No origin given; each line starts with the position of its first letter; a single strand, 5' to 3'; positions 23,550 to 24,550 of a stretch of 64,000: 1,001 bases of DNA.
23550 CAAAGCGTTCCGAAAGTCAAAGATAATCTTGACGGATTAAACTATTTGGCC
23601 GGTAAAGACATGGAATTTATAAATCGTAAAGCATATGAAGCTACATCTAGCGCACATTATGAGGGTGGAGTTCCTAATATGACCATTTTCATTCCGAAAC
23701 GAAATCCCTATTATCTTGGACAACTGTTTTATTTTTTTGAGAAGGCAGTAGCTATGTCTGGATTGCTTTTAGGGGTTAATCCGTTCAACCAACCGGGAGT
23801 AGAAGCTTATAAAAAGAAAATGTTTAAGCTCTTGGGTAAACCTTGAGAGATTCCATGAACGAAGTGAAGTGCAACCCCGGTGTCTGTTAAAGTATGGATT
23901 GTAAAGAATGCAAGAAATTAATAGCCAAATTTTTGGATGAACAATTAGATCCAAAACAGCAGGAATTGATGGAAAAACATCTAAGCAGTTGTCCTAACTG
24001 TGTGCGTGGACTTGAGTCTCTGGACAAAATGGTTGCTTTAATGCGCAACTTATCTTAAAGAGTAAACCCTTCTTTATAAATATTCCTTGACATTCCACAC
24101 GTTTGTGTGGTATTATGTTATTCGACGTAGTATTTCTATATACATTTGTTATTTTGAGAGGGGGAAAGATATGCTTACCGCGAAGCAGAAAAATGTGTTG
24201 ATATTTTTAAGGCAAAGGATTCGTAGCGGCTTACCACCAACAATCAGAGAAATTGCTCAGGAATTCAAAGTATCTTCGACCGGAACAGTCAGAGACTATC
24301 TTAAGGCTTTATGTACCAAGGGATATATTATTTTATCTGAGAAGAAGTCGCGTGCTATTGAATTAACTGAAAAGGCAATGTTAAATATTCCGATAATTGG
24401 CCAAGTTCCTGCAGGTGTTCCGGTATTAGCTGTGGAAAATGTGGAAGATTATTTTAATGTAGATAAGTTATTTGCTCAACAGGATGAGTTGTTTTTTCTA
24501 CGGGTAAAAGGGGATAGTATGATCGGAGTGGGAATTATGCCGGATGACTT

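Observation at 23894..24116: Unannotated zf-HC2 mini-ORF next to lexA, and a palindromic candidate SOS box unlike the common LexA motifs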

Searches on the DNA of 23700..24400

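Call 70: search_rna_families(source=window, start=23700, end=24400, threshold=evalue, max_evalue=1)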
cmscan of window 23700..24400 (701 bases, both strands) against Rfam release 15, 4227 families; matches with E-value up to 1: 0.
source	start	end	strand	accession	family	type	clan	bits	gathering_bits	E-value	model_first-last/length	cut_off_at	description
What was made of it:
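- There is no Rfam match (call 70).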

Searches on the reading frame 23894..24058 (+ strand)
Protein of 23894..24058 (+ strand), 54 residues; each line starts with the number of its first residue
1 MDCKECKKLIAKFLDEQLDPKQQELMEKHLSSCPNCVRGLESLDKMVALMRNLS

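Call 6: search_protein_families(library=pfam, proteins=[window:23894-24058:+], max_evalue=0.1)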
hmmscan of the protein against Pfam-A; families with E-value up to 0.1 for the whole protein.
window:23894-24058:+ (54 aa): 2 families
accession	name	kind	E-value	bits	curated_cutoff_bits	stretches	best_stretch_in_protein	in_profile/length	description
PF13490.11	zf-HC2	-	7e-10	39.3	22.2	1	3-36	1-34/35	Putative zinc-finger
PF08209.17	Sgf11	-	0.05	13.6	26.4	0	31-38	5-12/33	Sgf11 (transcriptional regulation protein)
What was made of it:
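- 23894..24058 (+): 54-aa zf-HC2 mini-ORF. It is the truncated N-terminal three-helix zinc-binding head of an RsiW-like anti-sigma factor. Pfam zf-HC2 E 7e-10 (call 6).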

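Call 9: find_homologous_proteins(query=window:23894-24058:+, max_evalue=0.01)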
Query window:23894-24058:+ (54 aa): 1 proteins with E <= 0.01 among 1 candidates.
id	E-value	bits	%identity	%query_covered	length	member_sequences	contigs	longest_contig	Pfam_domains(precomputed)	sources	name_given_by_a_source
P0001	6.9e-28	112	100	100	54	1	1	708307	PF13490.12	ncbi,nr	ncbi:MAG: zf-HC2 domain-containing protein [PVC group bacterium]|nr:zf-HC2 domain-containing protein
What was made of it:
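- Checked: NCBI holds the identical protein as 'zf-HC2 domain-containing protein [PVC group bacterium]' on a 708,307-bp contig (call 9).
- Tried and rejected: It returned only the ORF itself (call 9).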

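Call 11: find_encoding_contigs(protein=P0001, flank=10000, max_places=10)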
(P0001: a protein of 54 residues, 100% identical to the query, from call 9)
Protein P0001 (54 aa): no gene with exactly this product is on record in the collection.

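Call 15: search_protein_representatives(protein=window:23894-24058:+)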
Query: 54 residues. Proteins with E-value up to 0.001 (for the whole library): 414; up to 1e-10: 6; up to 1e-30: 0. The best 150 are listed.
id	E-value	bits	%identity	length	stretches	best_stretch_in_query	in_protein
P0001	2.2e-28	111.6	100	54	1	1-54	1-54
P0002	2.3e-13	64.9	60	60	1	1-53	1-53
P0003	3.0e-12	61.5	26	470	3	1-49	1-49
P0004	4.6e-11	57.8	56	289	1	1-52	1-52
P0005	4.9e-11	57.7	60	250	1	1-52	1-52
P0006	6.7e-11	57.3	54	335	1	1-52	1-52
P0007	1.1e-10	56.6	35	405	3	2-50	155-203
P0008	3.3e-10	55.2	50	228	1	1-52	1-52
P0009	5.6e-10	54.4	57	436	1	1-53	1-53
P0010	7.1e-10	54.1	52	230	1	1-52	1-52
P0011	8.2e-10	53.9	53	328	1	1-53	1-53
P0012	8.4e-10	53.9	56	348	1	1-53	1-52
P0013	8.9e-10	53.8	51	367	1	1-53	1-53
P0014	1.0e-09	53.6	54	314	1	1-52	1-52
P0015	2.0e-09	52.7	31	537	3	2-53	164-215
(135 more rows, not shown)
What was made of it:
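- Tried and rejected: The exhaustive search (call 15) was needed.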

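Call 52: search_solved_structures(query=A1, max_evalue=1, show_alignments=3)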
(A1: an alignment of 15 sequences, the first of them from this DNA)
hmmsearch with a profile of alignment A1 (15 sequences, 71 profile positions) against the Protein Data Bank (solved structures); distinct sequences matched with E-value up to 1: 10.
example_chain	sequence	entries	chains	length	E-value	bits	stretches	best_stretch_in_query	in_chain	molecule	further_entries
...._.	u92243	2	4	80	2.6e-11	46.9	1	1-70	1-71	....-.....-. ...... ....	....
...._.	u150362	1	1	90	9.9e-06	29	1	8-51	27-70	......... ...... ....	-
5frf_A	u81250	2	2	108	4.6e-05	26.8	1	2-70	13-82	ANTI-SIGMA FACTOR RSRA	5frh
3hug_B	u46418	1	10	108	8.7e-05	25.9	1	12-59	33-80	PROBABLE CONSERVED MEMBRANE PROTEIN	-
8rot_B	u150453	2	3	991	0.00037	23.9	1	9-49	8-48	CHAT domain-containing protein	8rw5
9wyu_A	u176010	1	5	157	0.036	17.6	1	5-39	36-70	Anti-Parallel Protein 10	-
6k9n_A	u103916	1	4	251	0.25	14.9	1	8-43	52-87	Ubiquitin thioesterase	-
6k9p_B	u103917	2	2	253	0.26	14.8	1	8-43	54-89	Ubiquitin thioesterase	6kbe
2q1z_B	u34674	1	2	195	0.53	13.8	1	8-46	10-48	Anti-Sigma factor ChrR, transcriptional activator ChrR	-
2z2s_B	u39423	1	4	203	0.58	13.7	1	8-46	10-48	Anti-Sigma factor ChrR, transcriptional activator ChrR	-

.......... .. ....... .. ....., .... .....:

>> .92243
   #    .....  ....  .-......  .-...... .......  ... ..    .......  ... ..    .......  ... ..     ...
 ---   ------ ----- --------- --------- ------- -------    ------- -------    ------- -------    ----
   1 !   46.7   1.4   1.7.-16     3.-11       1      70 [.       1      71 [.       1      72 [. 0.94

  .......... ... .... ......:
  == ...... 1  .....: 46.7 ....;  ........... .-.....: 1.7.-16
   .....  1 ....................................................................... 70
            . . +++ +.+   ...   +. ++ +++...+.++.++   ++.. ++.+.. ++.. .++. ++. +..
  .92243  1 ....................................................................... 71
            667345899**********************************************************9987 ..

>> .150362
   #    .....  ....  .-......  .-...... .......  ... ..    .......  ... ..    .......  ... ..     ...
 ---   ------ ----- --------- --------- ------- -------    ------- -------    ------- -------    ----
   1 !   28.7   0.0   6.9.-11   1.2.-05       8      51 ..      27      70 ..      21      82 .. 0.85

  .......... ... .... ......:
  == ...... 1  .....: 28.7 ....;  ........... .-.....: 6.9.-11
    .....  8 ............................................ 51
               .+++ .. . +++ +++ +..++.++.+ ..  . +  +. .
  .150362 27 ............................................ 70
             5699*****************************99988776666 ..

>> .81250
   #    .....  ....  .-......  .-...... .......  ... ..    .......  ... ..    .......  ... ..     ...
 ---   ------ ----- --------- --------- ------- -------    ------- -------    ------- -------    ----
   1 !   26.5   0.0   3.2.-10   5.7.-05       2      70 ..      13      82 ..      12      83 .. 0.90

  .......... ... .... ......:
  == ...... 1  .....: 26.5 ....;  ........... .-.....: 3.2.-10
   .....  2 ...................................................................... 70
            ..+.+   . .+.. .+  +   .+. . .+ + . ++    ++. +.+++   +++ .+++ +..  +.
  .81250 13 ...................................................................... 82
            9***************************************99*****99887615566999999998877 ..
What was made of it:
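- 23894..24058 (+): The profile hits RsiW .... at E 2.6e-11 (call 52).
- Closest known: Bacillus subtilis RsiW. Same: It has the zf-HC2 signature C...H-x3-C-x2-C. The family profile hits RsiW at E 2.6e-11 over residues 1-71 (call 52).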

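Call 57: predict_structure(protein=window:23894-24058:+)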
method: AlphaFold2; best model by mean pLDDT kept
length: 54 residues; sequences in the alignment: 1
mean_pLDDT: 79.6   pTM: 0.54
mean pLDDT of the five models: 79.6, 73.2, 72.5, 64.9, 61.2
residues with pLDDT >= 90: 11; 70-90: 29; 50-70: 12; < 50: 2
segments of 3 or more residues with pLDDT < 50: none
pLDDT, mean of each block of 10 residues (from residue 1): 89 85 90 85 61 51
secondary structure, 60 per line:
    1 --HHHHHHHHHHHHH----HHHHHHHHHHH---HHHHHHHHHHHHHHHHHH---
elements in order: H3-15 H20-30 H34-51
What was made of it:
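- On ZAS / class I anti-sigma factor (RsiW, RsrA, RslA, ChrR): Three helices: 3-15, 20-30 and 34-51 (call 57).
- The AF2 model has 3 helices (call 57).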

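Call 59: fold_search(model_id=the predicted structure, library=pdb)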
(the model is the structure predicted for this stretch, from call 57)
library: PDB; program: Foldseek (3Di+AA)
matches with E <= 10: 28; with E <= 0.001: 0
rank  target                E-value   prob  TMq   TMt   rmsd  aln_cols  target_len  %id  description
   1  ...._D                2.8e-01  0.99  0.74  0.60   1.9        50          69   28  Crystal structure of SigW in complex with its anti-sigma RsiW, a zinc binding form (released 2017-03-29)
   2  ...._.                7.0e-01  0.96  0.75  0.60   1.9        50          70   28  Crystal structure of SigW in complex with its anti-sigma RsiW, a zinc binding form (released 2017-03-29)
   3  3hug_D                1.3e+00  0.77  0.69  0.62   2.4        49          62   24  Crystal structure of Mycobacterium tuberculosis anti-sigma factor RslA in complex with -35 promoter binding domain of  (released 2010-03-02)
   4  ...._MODEL_1_A        1.5e+00  0.47  0.60  0.45   3.4        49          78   28  NMR solution structure of the N-terminal cytoplasmic domain, DdvANt, of the membrane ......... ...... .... (released 2024-11-06)
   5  3hug_H                1.7e+00  0.66  0.72  0.65   2.6        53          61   24  Crystal structure of Mycobacterium tuberculosis anti-sigma factor RslA in complex with -35 promoter binding domain of  (released 2010-03-02)
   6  3hug_F                1.7e+00  0.60  0.64  0.62   2.5        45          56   27  Crystal structure of Mycobacterium tuberculosis anti-sigma factor RslA in complex with -35 promoter binding domain of  (released 2010-03-02)
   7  8x4b_A                2.3e+00  0.10  0.34  0.01   6.3        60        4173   25  Cryo-EM structure of Ryanodine receptor 1 (TM helix S0,100 nM Ca2+, open state) (released 2025-03-05)
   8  2z2s_D                2.5e+00  0.69  0.74  0.25   1.8        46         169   20  Crystal Structure of Rhodobacter sphaeroides SigE in complex with the anti-sigma ChrR (released 2008-02-05)
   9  3hug_P                2.5e+00  0.57  0.70  0.64   2.5        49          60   24  Crystal structure of Mycobacterium tuberculosis anti-sigma factor RslA in complex with -35 promoter binding domain of  (released 2010-03-02)
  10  3hug_J                3.0e+00  0.44  0.71  0.62   2.7        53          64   24  Crystal structure of Mycobacterium tuberculosis anti-sigma factor RslA in complex with -35 promoter binding domain of  (released 2010-03-02)
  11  3hug_B                3.9e+00  0.38  0.69  0.62   2.5        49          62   24  Crystal structure of Mycobacterium tuberculosis anti-sigma factor RslA in complex with -35 promoter binding domain of  (released 2010-03-02)
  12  5yix_A                4.2e+00  0.05  0.33  0.08   7.8        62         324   21  Caulobacter crescentus GcrA sigma-interacting domain (SID) in complex with domain 2 of sigma 70 (released 2018-03-21)
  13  8z6g_C                5.5e+00  0.41  0.72  0.57   2.6        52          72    8  the AlgU-MucAcyto complex structure in Pseudomonas aeruginosa (released 2024-05-08)
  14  4chd                  5.9e+00  0.06  0.31  0.14   7.1        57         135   19  Crystal structure of the '627' domain of the PB2 subunit of Thogoto virus polymerase (released 2014-02-05)
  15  2q1z_MODEL_1_B        6.3e+00  0.35  0.74  0.23   1.8        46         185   20  Crystal Structure of Rhodobacter sphaeroides SigE in complex with the anti-sigma ChrR (released 2007-09-18)
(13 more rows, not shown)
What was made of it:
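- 23894..24058 (+): The AF2 model has 3 helices, and its best fold match is RsiW at TM 0.74 (calls 57, 59).
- Closest known: Bacillus subtilis RsiW. Same: The model superposes on RsiW at TM 0.74, rmsd 1.9 A (call 59).
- The predicted three-helix fold is confident over residues 1-40 and superposes on RsiW and RslA, which bind sigma region 4 (calls 57, 59).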
